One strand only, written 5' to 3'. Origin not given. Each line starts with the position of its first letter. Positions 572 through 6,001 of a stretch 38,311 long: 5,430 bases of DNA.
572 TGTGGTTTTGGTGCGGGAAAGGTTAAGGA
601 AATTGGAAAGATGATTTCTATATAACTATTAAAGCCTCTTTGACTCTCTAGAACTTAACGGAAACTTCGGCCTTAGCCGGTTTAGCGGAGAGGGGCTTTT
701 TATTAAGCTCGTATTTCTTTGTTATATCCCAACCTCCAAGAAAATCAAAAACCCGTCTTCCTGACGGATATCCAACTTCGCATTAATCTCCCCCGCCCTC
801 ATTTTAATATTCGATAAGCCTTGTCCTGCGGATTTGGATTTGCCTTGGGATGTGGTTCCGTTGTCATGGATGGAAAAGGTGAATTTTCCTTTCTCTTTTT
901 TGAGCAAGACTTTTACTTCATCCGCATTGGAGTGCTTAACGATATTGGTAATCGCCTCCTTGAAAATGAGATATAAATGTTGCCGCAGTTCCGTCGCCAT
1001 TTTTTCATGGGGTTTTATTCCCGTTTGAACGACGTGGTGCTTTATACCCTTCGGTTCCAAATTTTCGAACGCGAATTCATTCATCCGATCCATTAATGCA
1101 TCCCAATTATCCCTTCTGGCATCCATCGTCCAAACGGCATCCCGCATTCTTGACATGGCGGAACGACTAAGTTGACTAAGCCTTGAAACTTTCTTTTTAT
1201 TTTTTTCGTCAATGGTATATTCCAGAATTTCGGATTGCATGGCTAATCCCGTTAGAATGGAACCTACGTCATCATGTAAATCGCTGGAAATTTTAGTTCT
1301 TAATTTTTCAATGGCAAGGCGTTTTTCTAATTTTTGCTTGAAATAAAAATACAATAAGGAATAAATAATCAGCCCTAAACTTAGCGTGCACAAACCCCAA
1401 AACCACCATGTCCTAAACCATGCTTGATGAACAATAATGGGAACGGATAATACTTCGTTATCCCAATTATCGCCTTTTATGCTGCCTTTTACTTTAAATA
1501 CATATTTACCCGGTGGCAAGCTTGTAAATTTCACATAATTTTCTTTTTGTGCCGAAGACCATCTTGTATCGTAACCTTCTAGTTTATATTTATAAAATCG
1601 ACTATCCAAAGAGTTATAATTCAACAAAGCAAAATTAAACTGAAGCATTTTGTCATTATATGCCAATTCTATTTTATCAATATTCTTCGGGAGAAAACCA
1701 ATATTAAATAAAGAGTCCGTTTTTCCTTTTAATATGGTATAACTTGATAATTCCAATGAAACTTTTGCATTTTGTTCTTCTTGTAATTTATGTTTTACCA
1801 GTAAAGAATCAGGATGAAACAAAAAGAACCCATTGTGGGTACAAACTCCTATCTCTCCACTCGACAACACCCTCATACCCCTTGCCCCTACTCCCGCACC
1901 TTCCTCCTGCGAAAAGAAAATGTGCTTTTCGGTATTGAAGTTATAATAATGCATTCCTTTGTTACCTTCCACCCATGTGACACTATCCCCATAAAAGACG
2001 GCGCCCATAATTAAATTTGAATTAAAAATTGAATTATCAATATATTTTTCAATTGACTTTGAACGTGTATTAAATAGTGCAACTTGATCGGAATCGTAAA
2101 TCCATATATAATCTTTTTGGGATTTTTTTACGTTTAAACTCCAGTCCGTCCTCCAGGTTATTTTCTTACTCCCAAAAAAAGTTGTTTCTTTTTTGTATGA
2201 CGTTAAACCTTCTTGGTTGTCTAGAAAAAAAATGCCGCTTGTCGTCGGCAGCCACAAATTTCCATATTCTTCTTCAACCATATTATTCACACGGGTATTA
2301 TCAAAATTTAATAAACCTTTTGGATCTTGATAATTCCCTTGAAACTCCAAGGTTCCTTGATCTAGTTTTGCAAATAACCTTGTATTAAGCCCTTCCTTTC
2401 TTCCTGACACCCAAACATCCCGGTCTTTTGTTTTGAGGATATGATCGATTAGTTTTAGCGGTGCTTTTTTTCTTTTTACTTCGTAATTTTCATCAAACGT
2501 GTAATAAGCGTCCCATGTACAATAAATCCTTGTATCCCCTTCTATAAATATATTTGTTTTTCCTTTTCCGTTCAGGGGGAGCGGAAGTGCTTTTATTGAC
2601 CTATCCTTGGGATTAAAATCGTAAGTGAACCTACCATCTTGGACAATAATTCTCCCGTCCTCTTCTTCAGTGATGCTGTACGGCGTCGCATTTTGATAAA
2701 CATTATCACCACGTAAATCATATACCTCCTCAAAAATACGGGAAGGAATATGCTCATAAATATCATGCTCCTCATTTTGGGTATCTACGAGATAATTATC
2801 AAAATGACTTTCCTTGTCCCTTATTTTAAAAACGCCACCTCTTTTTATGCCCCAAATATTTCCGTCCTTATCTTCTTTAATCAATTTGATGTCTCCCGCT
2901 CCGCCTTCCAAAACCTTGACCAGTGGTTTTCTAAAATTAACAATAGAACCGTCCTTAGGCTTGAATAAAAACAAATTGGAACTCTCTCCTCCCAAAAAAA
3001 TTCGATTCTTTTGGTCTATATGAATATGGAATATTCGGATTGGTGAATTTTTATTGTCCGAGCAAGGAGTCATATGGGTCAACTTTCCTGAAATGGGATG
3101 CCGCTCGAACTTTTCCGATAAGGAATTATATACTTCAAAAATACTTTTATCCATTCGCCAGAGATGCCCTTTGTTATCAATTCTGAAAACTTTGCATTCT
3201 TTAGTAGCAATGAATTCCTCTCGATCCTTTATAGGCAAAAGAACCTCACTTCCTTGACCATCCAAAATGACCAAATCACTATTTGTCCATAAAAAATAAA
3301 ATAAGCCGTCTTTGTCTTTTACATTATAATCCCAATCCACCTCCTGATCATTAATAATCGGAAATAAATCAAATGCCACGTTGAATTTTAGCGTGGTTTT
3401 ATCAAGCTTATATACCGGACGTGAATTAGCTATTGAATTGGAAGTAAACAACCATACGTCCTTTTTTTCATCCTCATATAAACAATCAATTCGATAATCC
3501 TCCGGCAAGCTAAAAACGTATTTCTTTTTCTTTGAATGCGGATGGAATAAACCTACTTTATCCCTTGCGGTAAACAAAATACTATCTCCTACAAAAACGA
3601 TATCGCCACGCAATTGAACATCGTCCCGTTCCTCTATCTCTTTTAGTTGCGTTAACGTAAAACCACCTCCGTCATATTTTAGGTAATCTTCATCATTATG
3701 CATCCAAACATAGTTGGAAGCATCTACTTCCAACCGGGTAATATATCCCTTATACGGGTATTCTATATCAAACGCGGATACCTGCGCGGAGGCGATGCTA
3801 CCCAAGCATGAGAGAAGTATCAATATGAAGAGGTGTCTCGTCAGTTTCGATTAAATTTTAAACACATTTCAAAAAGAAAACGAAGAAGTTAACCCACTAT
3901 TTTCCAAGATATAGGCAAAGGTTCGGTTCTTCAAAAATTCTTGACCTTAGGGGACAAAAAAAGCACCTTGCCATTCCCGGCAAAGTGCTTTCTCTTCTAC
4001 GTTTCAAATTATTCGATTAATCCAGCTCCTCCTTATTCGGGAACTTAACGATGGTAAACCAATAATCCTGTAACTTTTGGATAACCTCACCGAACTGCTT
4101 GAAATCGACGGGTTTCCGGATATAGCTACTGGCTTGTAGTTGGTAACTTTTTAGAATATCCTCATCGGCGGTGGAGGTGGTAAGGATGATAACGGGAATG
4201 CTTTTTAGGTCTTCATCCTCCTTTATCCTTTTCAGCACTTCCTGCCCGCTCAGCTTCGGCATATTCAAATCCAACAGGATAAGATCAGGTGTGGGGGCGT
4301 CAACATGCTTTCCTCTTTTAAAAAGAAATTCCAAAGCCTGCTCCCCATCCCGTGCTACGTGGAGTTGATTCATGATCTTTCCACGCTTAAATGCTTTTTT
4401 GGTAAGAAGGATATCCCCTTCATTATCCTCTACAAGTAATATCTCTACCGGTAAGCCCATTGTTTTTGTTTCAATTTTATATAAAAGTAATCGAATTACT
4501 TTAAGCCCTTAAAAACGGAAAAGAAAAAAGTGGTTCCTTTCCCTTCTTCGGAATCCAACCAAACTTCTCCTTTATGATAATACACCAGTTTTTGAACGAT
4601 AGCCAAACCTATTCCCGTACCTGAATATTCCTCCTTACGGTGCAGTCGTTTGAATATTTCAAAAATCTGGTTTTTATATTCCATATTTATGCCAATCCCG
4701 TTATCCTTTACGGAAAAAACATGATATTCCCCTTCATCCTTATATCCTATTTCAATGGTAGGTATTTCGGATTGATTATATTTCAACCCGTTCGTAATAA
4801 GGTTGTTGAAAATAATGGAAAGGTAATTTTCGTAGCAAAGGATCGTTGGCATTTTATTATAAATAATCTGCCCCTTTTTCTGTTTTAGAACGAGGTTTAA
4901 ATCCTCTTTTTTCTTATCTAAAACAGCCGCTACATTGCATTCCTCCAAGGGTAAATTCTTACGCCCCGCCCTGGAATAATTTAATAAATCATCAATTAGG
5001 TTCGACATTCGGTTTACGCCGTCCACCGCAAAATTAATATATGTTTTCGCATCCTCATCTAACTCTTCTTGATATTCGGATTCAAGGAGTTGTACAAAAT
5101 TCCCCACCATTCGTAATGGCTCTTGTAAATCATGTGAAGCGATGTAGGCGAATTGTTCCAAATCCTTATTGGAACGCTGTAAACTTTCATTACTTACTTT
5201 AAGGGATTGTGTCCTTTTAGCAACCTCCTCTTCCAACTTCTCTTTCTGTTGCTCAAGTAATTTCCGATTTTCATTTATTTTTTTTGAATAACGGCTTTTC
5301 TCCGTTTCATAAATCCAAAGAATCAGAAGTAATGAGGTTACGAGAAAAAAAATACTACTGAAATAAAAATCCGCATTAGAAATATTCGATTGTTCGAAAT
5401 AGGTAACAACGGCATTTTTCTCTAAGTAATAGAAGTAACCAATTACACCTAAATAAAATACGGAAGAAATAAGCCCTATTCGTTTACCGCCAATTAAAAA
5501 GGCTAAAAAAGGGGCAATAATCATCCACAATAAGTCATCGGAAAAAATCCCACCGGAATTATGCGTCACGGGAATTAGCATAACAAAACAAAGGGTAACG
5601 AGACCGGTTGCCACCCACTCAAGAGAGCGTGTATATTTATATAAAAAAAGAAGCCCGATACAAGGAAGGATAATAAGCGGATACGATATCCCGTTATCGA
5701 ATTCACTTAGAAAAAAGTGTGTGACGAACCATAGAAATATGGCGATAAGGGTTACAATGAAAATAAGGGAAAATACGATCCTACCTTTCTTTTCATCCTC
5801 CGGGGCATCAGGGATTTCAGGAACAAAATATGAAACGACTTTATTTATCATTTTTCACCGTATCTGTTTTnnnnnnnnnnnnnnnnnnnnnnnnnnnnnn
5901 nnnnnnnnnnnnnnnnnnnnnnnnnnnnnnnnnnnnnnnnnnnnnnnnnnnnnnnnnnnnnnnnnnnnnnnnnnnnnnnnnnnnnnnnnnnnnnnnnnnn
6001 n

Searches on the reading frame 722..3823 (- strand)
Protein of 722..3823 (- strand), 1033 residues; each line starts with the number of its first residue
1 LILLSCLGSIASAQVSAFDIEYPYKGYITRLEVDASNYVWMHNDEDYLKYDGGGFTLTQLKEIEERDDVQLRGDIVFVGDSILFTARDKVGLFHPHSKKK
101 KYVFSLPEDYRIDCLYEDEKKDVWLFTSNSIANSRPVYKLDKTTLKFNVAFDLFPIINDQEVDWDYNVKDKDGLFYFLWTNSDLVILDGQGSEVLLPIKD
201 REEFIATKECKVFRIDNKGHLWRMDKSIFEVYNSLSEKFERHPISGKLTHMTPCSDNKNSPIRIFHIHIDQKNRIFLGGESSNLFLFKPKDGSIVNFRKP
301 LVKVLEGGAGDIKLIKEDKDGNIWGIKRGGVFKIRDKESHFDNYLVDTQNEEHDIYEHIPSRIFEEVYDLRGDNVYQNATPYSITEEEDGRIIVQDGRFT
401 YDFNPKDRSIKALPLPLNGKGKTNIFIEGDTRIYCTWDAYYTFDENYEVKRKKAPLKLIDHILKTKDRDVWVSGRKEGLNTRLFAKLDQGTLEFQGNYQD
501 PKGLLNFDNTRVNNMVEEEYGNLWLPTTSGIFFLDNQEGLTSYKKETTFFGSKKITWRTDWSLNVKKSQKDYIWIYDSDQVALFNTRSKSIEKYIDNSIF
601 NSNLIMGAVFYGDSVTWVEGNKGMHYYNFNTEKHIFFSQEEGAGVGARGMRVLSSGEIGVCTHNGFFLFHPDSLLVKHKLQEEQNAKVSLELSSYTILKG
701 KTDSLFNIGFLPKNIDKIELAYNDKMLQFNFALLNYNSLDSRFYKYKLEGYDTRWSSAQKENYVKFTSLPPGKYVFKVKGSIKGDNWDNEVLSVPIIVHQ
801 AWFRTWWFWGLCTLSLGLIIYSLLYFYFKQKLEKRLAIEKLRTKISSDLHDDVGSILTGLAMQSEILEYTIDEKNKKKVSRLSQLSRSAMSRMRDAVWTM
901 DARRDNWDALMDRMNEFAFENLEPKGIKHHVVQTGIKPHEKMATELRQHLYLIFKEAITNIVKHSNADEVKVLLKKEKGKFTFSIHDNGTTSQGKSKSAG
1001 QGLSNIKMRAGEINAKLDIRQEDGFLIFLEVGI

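Call 7: search_protein_families(library=pfam, proteins=[window:722-3823:-], max_evalue=0.001)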
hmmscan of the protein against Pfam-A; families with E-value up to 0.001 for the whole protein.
window:722-3823:- (1033 aa): 5 families
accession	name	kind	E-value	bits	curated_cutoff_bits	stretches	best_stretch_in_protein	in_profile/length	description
PF07495.19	Y_Y_Y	-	1.2e-13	51.1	26.6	1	738-799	4-65/65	Y_Y_Y domain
PF07730.19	HisKA_3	-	3.4e-11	44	24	1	842-901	2-64/68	Histidine kinase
PF07494.17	Reg_prop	-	1.5e-07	31.2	20.4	0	106-129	2-24/24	Two component regulator propeller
PF02518.31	HATPase_c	-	1.4e-05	25.9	26.4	1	948-991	4-48/111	Histidine kinase-, DNA gyrase B-, and HSP90-like ATPase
PF13581.12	HATPase_c_2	-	2.1e-05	25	27.4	1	941-1004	23-90/127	Histidine kinase-like ATPase domain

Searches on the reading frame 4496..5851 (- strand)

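Call 7: search_protein_families(library=pfam, proteins=[window:4496-5851:-], max_evalue=0.001)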
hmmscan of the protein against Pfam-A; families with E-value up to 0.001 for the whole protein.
window:4496-5851:- (451 aa): 3 families
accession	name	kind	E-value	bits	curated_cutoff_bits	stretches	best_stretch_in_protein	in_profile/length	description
PF02518.31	HATPase_c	-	1.3e-23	84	26.4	1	342-446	4-107/111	Histidine kinase-, DNA gyrase B-, and HSP90-like ATPase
PF00512.31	HisKA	-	1.9e-11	44.3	26.9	1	231-296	2-64/66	His Kinase A (phospho-acceptor) domain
PF20966.2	MASE6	-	1.7e-05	25.3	27.4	1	24-188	10-166/170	MASE6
